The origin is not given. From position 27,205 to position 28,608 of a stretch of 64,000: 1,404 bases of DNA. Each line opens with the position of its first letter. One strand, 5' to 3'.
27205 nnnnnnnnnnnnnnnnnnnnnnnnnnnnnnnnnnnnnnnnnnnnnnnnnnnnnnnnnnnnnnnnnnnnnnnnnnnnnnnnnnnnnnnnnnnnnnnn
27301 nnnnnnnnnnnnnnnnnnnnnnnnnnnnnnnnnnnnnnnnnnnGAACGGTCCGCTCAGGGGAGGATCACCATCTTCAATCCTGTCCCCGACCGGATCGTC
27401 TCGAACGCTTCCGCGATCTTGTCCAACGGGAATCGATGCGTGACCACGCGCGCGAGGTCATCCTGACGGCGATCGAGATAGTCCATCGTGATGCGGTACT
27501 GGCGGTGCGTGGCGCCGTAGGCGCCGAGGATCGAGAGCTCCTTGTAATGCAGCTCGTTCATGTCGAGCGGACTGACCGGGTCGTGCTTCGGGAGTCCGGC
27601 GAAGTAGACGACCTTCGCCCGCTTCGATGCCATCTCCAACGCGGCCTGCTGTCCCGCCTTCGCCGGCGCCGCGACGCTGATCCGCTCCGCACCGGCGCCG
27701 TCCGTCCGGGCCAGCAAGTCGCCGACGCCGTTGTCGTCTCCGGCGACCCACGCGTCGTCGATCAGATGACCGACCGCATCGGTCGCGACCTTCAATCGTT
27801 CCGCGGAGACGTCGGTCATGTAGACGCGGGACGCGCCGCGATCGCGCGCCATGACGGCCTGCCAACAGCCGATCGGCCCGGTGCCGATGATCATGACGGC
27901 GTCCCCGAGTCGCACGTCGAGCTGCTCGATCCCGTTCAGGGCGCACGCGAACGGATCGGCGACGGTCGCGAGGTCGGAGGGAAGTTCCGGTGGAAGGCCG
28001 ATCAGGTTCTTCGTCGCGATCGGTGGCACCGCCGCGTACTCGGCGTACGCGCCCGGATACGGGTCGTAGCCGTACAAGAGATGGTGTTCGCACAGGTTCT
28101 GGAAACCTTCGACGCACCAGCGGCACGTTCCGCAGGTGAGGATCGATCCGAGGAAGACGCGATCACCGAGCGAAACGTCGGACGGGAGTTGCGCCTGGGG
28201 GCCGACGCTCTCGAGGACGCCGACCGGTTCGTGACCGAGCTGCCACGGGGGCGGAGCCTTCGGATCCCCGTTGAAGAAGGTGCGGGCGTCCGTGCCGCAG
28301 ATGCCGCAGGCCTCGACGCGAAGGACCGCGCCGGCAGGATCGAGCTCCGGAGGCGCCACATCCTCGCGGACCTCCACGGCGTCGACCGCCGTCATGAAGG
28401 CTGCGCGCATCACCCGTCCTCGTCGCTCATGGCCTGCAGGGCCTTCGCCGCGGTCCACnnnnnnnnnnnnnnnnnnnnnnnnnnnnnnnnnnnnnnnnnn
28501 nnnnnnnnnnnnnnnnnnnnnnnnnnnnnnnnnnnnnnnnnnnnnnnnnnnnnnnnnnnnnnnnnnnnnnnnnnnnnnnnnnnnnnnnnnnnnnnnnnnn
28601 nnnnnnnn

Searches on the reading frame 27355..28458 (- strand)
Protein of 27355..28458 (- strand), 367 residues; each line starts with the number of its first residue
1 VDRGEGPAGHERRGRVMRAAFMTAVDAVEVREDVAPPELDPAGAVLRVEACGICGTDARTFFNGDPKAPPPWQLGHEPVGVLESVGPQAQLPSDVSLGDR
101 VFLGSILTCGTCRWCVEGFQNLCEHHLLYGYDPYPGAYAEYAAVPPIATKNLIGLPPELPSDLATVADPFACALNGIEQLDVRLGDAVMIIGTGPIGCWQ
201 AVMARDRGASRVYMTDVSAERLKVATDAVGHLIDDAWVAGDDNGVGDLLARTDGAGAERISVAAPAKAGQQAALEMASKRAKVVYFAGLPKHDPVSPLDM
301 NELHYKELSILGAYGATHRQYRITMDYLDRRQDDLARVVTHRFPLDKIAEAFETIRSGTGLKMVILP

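Call 54: search_protein_families(library=pfam, proteins=[window:27355-28458:-], max_evalue=0.00001)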
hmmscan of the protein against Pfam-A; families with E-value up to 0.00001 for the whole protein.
window:27355-28458:- (367 aa): 3 families
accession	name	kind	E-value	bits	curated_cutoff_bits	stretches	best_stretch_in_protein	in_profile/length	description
PF08240.17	ADH_N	-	4e-22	78.9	23.5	1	43-146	4-96/104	Alcohol dehydrogenase GroES-like domain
PF00107.32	ADH_zinc_N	-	1.4e-11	44.8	31.8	1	195-326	1-125/129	Zinc-binding dehydrogenase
PF16912.11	Glu_dehyd_C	-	1.6e-06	28.2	34.9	1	187-355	33-201/211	Glucose dehydrogenase C-terminus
